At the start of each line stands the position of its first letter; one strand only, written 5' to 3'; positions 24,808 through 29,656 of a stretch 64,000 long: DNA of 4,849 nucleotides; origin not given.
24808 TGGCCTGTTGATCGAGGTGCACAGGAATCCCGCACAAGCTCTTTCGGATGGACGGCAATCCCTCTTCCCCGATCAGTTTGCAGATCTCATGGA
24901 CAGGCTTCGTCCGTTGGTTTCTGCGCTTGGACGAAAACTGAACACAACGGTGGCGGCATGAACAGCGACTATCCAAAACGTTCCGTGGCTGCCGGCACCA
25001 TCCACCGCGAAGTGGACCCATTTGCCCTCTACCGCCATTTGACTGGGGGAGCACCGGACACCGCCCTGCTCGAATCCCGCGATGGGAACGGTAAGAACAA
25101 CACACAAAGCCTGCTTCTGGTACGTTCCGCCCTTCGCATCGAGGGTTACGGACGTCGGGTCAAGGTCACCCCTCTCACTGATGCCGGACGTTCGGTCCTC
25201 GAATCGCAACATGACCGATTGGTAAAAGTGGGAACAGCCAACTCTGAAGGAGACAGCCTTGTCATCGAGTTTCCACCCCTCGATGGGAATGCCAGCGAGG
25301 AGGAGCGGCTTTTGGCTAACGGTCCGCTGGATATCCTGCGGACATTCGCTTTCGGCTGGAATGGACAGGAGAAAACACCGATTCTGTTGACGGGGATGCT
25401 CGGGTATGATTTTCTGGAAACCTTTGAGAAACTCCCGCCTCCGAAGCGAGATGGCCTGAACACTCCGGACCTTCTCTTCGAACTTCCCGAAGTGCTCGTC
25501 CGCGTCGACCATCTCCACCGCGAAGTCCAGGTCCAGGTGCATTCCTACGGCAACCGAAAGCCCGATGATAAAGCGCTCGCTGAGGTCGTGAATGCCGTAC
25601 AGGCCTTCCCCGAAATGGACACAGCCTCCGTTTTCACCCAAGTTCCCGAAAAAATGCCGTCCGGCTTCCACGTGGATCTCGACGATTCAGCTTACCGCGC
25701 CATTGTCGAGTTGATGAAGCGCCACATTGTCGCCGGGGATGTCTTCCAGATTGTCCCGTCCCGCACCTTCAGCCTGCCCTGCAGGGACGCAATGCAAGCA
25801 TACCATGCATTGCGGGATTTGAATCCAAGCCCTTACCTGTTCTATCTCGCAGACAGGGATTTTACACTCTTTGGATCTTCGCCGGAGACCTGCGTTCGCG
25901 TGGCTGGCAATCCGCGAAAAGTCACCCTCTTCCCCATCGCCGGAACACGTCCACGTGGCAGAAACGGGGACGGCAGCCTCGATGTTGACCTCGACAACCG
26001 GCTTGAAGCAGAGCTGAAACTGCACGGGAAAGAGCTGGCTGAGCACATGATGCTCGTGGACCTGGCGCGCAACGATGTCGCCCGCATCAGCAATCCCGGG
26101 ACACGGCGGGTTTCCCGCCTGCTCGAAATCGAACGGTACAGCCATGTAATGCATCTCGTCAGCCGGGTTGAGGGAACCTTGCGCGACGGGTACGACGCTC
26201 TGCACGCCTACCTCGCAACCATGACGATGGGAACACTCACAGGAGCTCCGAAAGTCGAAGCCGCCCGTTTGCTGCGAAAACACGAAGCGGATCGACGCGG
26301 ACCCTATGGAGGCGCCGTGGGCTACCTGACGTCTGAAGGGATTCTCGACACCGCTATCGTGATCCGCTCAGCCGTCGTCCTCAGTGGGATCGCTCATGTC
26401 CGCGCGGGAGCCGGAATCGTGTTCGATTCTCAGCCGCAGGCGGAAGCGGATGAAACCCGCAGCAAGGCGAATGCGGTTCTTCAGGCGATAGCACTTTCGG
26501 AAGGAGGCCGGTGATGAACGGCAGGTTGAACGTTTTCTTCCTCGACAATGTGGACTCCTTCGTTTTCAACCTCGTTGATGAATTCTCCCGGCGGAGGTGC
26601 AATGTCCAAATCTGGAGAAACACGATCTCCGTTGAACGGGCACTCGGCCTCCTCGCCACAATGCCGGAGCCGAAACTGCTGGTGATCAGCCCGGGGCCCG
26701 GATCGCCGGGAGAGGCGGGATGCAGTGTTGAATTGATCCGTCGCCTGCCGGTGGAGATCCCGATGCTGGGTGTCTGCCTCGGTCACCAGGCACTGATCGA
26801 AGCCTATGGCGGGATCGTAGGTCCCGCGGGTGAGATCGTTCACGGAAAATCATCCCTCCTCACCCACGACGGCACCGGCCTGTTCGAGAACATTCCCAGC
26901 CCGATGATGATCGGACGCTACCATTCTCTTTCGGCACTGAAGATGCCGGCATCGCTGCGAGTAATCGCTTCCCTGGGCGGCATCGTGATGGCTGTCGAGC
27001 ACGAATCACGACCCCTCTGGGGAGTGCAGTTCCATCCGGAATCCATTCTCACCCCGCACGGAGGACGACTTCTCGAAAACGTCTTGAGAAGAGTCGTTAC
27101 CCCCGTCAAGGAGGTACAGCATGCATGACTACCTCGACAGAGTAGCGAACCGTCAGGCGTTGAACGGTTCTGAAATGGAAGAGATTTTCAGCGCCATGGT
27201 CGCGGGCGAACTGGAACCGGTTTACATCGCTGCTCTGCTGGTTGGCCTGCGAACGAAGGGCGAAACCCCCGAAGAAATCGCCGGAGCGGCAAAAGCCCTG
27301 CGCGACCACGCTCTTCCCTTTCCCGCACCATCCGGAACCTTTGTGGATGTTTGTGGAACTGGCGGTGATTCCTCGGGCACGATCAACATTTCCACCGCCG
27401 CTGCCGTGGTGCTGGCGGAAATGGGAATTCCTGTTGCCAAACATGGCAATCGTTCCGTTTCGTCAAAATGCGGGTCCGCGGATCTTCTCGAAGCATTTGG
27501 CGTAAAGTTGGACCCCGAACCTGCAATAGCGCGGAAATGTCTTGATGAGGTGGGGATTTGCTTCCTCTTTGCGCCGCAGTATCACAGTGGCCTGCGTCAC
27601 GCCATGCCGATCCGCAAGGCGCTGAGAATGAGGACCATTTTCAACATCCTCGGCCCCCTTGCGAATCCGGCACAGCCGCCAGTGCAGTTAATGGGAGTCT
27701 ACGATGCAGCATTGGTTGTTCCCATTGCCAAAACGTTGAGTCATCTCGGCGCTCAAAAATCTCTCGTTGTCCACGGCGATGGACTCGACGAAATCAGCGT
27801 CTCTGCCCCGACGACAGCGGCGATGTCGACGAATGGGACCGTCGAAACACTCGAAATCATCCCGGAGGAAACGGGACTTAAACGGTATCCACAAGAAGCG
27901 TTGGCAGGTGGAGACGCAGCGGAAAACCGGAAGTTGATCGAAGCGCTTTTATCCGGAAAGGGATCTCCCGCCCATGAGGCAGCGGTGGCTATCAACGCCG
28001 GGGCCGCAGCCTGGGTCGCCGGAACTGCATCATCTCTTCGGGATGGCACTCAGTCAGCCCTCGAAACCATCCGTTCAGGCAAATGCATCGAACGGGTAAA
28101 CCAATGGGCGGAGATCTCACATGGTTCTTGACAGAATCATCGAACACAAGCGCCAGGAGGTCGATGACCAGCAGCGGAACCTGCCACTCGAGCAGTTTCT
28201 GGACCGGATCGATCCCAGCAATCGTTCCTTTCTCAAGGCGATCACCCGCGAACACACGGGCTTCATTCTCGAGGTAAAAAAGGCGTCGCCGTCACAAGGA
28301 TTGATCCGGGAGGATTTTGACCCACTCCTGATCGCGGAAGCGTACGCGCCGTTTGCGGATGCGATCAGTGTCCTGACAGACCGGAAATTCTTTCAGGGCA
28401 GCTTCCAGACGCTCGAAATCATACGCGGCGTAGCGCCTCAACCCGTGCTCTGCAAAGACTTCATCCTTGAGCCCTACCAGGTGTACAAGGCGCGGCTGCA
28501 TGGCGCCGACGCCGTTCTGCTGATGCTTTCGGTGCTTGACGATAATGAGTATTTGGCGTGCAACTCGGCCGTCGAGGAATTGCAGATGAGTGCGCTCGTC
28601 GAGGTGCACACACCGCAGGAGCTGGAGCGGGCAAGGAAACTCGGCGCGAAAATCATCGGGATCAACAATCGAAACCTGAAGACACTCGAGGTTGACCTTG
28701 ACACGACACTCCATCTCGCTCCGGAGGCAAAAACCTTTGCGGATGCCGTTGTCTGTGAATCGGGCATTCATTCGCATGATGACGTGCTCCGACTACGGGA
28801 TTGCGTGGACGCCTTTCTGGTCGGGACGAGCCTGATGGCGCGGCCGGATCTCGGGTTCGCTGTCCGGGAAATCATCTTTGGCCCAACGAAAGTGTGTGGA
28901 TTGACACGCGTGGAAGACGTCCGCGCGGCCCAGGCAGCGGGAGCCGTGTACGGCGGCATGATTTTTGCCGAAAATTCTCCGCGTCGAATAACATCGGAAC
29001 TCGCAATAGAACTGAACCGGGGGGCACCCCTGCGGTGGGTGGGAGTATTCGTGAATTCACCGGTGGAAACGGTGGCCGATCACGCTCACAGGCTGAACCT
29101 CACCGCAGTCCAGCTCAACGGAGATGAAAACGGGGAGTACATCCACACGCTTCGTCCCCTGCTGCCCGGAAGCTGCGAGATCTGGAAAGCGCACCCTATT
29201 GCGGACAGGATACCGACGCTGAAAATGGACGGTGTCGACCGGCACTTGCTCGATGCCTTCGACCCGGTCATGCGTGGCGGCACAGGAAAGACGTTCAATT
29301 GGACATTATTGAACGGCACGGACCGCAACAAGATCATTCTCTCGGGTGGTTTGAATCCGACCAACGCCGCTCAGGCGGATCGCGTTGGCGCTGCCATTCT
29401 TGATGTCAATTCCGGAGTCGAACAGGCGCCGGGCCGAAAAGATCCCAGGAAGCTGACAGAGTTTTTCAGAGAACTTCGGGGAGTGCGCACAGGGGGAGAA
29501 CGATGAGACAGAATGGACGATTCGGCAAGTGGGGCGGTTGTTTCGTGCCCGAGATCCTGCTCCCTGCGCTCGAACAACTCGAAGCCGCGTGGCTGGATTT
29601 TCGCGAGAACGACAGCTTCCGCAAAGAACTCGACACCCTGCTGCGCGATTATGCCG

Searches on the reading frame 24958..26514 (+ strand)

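Call 7: search_protein_families(library=pfam, proteins=[window:24958-26514:+])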
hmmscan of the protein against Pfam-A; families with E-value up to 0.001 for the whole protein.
window:24958-26514:+ (518 aa): 2 families
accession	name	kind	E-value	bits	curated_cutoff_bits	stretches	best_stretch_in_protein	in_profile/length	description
PF00425.24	Chorismate_bind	-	1.9e-74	250.9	27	1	244-503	3-257/257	chorismate binding enzyme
PF04715.19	Anth_synt_I_N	-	2e-13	51.3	23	1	19-191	3-139/140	Anthranilate synthase component I, N terminal region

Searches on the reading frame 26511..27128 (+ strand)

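Call 7: search_protein_families(library=pfam, proteins=[window:26511-27128:+])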
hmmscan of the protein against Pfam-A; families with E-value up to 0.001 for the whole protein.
window:26511-27128:+ (205 aa): 2 families
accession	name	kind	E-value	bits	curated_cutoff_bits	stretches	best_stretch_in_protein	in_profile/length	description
PF00117.34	GATase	-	2.1e-47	161.7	22.8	1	10-193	2-188/190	Glutamine amidotransferase class-I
PF07722.19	Peptidase_C26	-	9.1e-09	35.8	20.5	1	80-177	103-219/219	Peptidase C26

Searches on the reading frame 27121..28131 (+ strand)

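Call 7: search_protein_families(library=pfam, proteins=[window:27121-28131:+])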
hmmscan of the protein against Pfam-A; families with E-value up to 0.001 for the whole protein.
window:27121-28131:+ (336 aa): 2 families
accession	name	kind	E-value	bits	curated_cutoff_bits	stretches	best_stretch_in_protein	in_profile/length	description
PF00591.27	Glycos_transf_3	-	1.3e-93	313.8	27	1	73-322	3-252/253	Glycosyl transferase family, a/b domain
PF02885.22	Glycos_trans_3N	-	4.5e-20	71.6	26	1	3-64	2-63/63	Glycosyl transferase family, helical bundle domain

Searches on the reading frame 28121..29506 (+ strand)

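Call 7: search_protein_families(library=pfam, proteins=[window:28121-29506:+])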
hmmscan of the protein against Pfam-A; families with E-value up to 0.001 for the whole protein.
window:28121-29506:+ (461 aa): 2 families
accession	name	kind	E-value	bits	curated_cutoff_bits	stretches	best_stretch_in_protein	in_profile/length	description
PF00218.27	IGPS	-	1.6e-83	280.2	27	1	3-250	1-253/254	Indole-3-glycerol phosphate synthase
PF00697.28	PRAI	-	3.5e-45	154.5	22.7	1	257-450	2-192/193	N-(5'phosphoribosyl)anthranilate (PRA) isomerase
